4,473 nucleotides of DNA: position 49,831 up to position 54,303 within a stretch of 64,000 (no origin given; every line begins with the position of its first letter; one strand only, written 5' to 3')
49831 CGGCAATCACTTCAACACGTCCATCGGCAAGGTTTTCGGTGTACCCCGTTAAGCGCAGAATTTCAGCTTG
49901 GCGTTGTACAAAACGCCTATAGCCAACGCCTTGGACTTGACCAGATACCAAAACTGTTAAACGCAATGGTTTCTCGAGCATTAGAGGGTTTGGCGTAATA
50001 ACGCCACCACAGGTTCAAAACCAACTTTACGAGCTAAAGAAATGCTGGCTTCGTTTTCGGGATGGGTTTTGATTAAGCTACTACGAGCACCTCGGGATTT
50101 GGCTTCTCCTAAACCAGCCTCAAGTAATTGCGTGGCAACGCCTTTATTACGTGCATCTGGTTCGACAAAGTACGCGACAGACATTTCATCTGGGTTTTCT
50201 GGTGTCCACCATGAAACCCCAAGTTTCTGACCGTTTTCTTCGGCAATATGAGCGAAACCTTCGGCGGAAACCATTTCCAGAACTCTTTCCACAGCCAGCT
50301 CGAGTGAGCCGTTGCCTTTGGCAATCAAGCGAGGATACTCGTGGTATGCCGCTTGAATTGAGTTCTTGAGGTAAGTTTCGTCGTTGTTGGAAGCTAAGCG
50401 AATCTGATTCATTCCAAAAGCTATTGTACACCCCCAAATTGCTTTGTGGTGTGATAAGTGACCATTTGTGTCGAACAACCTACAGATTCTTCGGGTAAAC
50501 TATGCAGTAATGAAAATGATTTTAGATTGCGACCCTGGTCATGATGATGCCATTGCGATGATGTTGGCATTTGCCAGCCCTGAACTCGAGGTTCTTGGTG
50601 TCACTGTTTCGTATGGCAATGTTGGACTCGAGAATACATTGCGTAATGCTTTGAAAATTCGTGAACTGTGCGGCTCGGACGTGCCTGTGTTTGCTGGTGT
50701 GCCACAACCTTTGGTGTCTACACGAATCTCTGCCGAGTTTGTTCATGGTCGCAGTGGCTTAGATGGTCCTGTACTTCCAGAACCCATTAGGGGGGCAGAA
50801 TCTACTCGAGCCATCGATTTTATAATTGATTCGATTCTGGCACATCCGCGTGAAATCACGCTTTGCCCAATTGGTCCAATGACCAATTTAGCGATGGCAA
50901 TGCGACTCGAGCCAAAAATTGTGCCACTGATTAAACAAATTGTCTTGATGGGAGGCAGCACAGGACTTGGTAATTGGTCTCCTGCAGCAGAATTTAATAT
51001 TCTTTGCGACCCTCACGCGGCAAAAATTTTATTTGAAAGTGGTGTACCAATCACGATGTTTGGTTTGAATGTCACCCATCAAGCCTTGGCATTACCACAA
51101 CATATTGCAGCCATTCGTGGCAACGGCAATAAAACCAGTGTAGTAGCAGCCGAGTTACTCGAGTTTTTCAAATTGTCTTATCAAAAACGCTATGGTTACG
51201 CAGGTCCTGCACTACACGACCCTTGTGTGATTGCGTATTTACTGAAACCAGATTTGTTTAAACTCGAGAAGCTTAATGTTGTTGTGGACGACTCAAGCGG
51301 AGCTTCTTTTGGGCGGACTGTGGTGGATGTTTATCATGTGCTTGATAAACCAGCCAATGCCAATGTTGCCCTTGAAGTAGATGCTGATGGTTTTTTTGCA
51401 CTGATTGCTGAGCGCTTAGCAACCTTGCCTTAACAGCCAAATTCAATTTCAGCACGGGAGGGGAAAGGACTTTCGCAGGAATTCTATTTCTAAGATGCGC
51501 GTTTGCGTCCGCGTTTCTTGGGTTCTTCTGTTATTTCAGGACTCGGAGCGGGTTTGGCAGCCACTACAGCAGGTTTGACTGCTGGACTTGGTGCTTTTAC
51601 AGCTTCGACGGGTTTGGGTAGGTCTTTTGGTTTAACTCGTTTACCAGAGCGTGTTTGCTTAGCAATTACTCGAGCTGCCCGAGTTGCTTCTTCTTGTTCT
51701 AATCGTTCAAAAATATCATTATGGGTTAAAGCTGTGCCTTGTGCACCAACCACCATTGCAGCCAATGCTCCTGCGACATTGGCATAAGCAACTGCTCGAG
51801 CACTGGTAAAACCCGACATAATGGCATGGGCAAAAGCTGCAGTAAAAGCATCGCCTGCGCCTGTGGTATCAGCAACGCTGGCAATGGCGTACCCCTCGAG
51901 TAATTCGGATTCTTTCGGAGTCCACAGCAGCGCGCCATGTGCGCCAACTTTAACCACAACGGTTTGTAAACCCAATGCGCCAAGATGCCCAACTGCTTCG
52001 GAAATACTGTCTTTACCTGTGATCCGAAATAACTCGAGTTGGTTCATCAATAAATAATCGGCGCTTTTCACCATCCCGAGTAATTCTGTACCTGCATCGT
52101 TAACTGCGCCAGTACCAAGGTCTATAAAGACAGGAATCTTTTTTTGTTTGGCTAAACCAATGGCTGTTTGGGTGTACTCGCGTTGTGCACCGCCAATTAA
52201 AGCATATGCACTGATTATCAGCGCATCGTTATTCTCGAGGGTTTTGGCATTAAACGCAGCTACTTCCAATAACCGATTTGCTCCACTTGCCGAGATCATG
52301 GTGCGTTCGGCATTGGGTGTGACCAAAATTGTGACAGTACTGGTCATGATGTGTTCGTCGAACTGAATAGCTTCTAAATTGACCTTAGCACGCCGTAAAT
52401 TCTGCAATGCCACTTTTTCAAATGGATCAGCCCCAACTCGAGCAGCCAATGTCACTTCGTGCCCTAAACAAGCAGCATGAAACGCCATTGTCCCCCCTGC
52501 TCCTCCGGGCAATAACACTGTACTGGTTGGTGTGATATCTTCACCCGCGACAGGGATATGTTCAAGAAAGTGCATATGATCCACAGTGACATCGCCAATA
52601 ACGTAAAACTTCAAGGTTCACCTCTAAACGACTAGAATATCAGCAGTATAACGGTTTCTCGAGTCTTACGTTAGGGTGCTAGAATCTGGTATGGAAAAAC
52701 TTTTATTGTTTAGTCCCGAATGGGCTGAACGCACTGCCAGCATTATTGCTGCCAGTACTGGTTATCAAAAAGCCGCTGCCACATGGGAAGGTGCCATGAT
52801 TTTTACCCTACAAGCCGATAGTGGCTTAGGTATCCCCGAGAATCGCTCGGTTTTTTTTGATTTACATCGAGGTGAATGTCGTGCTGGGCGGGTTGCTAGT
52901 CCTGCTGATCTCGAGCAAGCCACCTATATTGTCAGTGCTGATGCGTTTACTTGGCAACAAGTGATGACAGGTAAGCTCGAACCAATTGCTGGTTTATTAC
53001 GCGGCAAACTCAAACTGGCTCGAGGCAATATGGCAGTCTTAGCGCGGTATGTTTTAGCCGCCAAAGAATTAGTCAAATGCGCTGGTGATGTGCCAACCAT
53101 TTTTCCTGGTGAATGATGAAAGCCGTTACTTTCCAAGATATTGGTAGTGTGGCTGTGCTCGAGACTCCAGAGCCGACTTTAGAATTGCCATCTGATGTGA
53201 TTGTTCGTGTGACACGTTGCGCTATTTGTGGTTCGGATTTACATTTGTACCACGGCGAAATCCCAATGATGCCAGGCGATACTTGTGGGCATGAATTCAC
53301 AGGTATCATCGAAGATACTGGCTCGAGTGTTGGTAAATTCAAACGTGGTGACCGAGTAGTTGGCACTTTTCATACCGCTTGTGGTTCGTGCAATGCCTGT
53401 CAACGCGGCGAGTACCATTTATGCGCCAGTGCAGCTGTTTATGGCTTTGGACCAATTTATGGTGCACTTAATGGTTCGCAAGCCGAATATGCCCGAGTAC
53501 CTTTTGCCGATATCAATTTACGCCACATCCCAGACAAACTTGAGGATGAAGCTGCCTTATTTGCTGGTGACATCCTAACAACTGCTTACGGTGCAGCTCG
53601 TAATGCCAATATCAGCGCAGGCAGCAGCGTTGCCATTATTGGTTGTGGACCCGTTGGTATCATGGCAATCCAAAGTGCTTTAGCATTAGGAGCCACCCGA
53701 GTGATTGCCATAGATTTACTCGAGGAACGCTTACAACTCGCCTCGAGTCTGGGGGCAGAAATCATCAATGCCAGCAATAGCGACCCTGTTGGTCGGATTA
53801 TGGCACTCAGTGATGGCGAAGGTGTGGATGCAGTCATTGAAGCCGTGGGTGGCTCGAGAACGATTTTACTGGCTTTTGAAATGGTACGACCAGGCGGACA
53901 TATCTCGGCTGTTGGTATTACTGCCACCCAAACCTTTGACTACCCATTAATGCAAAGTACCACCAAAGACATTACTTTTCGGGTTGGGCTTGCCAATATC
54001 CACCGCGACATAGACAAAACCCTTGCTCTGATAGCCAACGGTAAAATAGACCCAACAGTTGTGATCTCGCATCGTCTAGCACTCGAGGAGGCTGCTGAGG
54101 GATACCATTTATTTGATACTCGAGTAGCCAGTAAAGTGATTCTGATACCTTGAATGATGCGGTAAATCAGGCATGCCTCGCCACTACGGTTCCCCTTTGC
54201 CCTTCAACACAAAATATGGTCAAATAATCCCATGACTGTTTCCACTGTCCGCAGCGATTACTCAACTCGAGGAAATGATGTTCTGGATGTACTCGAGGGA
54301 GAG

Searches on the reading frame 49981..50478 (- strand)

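Call 42: search_protein_families(library=pfam, proteins=[window:49981-50478:-], max_evalue=0.00001)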
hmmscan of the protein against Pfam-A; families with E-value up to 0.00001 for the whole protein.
window:49981-50478:- (165 aa): 3 families
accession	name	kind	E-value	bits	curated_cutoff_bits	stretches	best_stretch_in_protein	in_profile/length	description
PF00583.31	Acetyltransf_1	-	8.6e-12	45.8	20.7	1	73-154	32-116/116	Acetyltransferase (GNAT) family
PF13302.13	Acetyltransf_3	-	7.6e-10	40.1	25.4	1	58-155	33-138/138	Acetyltransferase (GNAT) domain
PF13508.13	Acetyltransf_7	-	4.7e-09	36.9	27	1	77-156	6-84/84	Acetyltransferase (GNAT) domain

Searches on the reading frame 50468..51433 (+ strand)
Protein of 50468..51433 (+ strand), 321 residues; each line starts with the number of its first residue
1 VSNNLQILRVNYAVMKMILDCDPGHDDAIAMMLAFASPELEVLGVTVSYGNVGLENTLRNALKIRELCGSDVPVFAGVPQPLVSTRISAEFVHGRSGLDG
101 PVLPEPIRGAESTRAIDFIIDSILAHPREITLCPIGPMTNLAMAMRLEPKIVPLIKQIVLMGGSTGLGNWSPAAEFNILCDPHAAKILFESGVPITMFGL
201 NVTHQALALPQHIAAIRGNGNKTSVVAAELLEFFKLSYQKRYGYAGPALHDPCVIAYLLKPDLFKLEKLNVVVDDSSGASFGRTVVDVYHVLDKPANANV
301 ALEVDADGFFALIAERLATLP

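Call 42: search_protein_families(library=pfam, proteins=[window:50468-51433:+], max_evalue=0.00001)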
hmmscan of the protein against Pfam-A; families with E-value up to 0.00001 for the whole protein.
window:50468-51433:+ (321 aa): 1 family
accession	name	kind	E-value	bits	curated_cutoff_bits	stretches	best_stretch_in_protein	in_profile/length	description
PF01156.24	IU_nuc_hydro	-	5.1e-101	338.7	34.2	1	17-310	1-296/297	Inosine-uridine preferring nucleoside hydrolase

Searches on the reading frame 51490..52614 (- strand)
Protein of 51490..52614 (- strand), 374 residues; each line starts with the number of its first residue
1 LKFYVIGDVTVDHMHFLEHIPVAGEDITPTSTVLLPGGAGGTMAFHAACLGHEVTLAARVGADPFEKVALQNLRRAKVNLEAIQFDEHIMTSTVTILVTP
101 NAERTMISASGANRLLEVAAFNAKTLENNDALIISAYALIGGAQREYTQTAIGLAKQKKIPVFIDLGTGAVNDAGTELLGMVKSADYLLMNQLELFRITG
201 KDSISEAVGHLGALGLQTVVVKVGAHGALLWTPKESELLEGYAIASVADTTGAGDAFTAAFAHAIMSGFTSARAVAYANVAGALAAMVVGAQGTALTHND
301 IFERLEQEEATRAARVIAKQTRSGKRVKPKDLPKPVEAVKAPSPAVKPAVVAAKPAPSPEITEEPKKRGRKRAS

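Call 42: search_protein_families(library=pfam, proteins=[window:51490-52614:-], max_evalue=0.00001)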
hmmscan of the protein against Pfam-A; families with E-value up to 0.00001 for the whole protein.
window:51490-52614:- (374 aa): 1 family
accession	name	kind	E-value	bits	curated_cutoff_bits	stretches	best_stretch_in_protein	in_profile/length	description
PF00294.29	PfkB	-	4.1e-41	141.7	25.8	1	5-293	6-297/302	pfkB family carbohydrate kinase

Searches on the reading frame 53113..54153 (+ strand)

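Call 42: search_protein_families(library=pfam, proteins=[window:53113-54153:+], max_evalue=0.00001)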
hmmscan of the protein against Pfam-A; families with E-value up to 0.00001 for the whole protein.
window:53113-54153:+ (346 aa): 4 families
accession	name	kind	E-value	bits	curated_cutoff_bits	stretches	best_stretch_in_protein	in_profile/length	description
PF08240.17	ADH_N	-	2.6e-26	92.3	23.5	1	26-133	2-98/104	Alcohol dehydrogenase GroES-like domain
PF00107.32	ADH_zinc_N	-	1.5e-25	90.1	31.8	1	180-307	1-127/129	Zinc-binding dehydrogenase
PF16912.11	Glu_dehyd_C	-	4.9e-08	33.1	34.9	1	170-278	31-140/211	Glucose dehydrogenase C-terminus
PF13602.12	ADH_zinc_N_2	-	1.7e-07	32.6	27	1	216-334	5-123/134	Zinc-binding dehydrogenase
